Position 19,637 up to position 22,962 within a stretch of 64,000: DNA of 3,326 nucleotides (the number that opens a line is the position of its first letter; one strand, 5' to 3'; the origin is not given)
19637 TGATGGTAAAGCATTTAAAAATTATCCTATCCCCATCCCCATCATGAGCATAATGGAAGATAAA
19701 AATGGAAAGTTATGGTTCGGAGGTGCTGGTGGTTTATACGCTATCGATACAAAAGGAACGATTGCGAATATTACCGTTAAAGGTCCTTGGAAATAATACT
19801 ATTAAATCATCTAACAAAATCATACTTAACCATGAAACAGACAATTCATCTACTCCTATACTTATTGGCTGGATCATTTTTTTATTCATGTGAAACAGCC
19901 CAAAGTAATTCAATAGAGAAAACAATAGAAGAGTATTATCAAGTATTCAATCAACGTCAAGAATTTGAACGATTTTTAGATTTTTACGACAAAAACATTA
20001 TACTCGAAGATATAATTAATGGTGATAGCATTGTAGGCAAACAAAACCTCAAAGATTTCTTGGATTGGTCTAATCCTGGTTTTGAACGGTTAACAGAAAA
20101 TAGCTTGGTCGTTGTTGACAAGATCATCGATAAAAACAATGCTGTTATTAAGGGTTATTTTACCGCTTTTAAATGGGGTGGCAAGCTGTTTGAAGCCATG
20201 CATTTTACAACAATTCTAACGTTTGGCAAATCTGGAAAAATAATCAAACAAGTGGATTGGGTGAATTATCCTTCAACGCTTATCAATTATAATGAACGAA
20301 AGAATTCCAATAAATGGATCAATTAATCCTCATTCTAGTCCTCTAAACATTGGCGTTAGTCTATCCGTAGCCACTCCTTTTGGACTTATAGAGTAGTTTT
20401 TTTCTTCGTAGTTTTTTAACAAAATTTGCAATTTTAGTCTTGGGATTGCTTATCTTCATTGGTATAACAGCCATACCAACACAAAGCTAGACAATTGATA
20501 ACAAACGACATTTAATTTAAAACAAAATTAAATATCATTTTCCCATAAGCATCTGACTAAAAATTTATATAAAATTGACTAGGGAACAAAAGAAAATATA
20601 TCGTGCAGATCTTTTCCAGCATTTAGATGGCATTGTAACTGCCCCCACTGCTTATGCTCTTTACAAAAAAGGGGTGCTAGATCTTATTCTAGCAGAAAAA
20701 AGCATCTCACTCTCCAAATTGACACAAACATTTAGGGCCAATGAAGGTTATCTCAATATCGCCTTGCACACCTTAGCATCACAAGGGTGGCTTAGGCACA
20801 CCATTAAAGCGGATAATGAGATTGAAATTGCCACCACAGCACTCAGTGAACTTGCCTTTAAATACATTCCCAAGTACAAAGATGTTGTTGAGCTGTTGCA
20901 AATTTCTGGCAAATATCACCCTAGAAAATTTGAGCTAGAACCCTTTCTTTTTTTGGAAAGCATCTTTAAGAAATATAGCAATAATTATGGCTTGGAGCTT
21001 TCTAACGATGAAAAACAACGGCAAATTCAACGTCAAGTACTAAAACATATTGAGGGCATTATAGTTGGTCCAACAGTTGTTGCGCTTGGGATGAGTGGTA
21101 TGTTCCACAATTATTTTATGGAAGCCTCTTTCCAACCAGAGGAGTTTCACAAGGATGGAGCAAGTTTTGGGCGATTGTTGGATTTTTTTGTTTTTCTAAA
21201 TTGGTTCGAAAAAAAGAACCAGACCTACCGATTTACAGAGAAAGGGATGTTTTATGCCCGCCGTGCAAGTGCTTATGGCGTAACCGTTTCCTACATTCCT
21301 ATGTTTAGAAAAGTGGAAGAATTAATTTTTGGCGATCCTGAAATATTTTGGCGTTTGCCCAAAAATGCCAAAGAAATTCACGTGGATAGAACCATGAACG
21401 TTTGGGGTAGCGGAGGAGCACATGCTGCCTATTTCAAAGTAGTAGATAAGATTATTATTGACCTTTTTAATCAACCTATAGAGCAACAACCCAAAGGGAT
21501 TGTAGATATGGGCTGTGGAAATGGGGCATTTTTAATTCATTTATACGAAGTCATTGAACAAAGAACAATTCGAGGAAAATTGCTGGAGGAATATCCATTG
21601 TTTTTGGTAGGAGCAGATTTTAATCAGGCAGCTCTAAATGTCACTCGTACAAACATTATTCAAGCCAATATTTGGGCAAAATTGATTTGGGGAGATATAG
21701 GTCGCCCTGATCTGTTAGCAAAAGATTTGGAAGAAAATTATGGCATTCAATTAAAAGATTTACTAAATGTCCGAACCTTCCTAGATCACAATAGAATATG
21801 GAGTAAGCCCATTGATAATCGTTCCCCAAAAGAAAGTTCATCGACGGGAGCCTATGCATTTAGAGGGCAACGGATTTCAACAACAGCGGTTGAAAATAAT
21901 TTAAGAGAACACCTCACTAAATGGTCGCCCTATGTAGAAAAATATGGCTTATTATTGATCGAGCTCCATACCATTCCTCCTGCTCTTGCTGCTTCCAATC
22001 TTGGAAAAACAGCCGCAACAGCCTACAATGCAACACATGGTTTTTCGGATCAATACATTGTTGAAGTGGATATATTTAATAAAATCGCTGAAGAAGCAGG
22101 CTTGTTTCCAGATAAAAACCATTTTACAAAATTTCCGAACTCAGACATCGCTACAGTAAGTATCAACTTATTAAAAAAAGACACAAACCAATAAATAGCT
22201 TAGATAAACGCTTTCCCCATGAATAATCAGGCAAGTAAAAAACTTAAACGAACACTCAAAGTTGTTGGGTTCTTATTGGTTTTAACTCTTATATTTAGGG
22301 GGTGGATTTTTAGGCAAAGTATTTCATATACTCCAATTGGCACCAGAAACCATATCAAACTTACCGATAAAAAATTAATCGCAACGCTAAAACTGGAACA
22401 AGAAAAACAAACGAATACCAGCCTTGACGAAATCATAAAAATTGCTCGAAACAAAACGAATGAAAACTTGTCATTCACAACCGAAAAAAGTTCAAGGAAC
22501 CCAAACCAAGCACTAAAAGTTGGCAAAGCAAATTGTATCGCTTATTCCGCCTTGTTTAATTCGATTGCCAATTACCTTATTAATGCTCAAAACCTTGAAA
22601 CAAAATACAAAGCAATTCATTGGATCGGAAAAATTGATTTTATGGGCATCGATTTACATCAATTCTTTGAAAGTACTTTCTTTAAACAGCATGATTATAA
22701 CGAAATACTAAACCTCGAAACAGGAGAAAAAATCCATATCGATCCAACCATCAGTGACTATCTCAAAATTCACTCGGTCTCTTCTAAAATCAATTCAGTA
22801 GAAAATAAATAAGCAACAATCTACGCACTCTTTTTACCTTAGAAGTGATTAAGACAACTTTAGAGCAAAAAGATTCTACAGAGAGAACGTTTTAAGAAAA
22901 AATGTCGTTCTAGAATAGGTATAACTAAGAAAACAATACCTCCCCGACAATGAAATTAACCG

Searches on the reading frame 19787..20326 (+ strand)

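Call 3: search_protein_families(library=pfam, proteins=[window:19787-20326:+], max_evalue=0.01)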
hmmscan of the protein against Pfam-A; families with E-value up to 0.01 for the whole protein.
window:19787-20326:+ (179 aa): 1 family
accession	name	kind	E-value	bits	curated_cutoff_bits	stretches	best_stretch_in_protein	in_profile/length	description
PF02136.26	NTF2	-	0.0017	19.3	21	1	45-98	4-55/116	Nuclear transport factor 2 (NTF2) domain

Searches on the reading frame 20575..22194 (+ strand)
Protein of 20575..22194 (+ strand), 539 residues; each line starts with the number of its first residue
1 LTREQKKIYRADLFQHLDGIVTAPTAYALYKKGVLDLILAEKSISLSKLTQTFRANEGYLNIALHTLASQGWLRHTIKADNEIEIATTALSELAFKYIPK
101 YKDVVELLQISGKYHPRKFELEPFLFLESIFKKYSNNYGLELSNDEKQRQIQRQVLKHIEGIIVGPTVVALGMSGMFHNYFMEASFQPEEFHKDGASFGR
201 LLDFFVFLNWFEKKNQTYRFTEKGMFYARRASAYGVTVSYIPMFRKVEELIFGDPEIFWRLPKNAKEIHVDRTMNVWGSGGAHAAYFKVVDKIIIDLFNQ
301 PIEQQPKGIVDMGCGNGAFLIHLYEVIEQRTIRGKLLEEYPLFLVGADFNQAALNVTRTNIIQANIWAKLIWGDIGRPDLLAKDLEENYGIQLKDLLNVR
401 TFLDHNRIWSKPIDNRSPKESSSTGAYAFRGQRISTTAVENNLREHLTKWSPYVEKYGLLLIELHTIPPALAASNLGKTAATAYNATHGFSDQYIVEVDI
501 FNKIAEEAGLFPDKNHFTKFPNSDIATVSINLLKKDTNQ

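Call 3: search_protein_families(library=pfam, proteins=[window:20575-22194:+], max_evalue=0.01)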
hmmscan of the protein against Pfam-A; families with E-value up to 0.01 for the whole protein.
window:20575-22194:+ (539 aa): 6 families
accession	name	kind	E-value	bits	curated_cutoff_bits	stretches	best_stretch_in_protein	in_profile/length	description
PF23525.1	Methyltransf_36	-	3.1e-118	394.2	27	1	267-531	1-268/268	AprA MT2-like domain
PF23589.2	WH_AprA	-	1e-36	125.8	27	1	160-254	1-94/94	AprA winged helix domain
PF23526.1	AprA_N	-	9.2e-33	112.7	27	1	9-74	1-66/67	AprA N-terminal domain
PF02384.22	N6_Mtase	-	9.4e-05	22.3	20.4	1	292-384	36-118/311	N-6 DNA Methylase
PF13847.12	Methyltransf_31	-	0.0017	18.5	27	1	309-366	7-53/145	Methyltransferase domain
PF08100.18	Dimerisation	-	0.0023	18.2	25.6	0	7-83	3-79/93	O-methyltransferase dimerisation domain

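Call 4: search_protein_families(library=ncbifam, proteins=[window:20575-22194:+], max_evalue=0.01)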
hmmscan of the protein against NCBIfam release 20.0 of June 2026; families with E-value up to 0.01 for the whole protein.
window:20575-22194:+ (539 aa): 2 families
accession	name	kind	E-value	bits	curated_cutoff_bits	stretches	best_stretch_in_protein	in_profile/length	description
TIGR04543.1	ketoArg_3Met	equivalog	0.00016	20.8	425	1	297-329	142-173/336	2-ketoarginine methyltransferase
TIGR03534.1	RF_mod_PrmC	equivalog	0.002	17.6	199.1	1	296-375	78-147/253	peptide chain release factor N(5)-glutamine methyltransferase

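Call 5: search_protein_families(library=padloc, proteins=[window:20575-22194:+], max_evalue=0.01)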
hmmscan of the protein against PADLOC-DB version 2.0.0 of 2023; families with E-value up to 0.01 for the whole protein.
window:20575-22194:+ (539 aa): 3 families
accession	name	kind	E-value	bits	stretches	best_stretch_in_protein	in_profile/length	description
PDLC04134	mad2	-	1.4e-05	22.1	1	283-378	273-351/492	mads_2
PDLC03335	MTase_II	-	0.00083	16.1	1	292-361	90-158/607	Type II methyltransferase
PDLC03774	RT_UG35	-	0.0016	14.7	1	286-359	61-135/938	DRT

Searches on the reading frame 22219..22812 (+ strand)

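Call 3: search_protein_families(library=pfam, proteins=[window:22219-22812:+], max_evalue=0.01)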
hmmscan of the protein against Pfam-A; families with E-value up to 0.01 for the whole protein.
window:22219-22812:+ (197 aa): 1 family
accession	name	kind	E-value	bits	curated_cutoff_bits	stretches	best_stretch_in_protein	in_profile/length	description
PF01841.26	Transglut_core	-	0.0085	16.8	23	0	66-118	12-66/108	Transglutaminase-like superfamily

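Call 4: search_protein_families(library=ncbifam, proteins=[window:22219-22812:+], max_evalue=0.01)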
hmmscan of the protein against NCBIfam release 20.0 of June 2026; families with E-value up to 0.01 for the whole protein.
window:22219-22812:+ (197 aa): 0 families

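Call 5: search_protein_families(library=padloc, proteins=[window:22219-22812:+], max_evalue=0.01)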
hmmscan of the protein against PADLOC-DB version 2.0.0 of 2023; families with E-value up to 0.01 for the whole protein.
window:22219-22812:+ (197 aa): 1 family
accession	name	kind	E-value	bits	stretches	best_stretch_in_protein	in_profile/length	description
PDLC02070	Cas2_II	-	0.0069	14.8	0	2-71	11-80/89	-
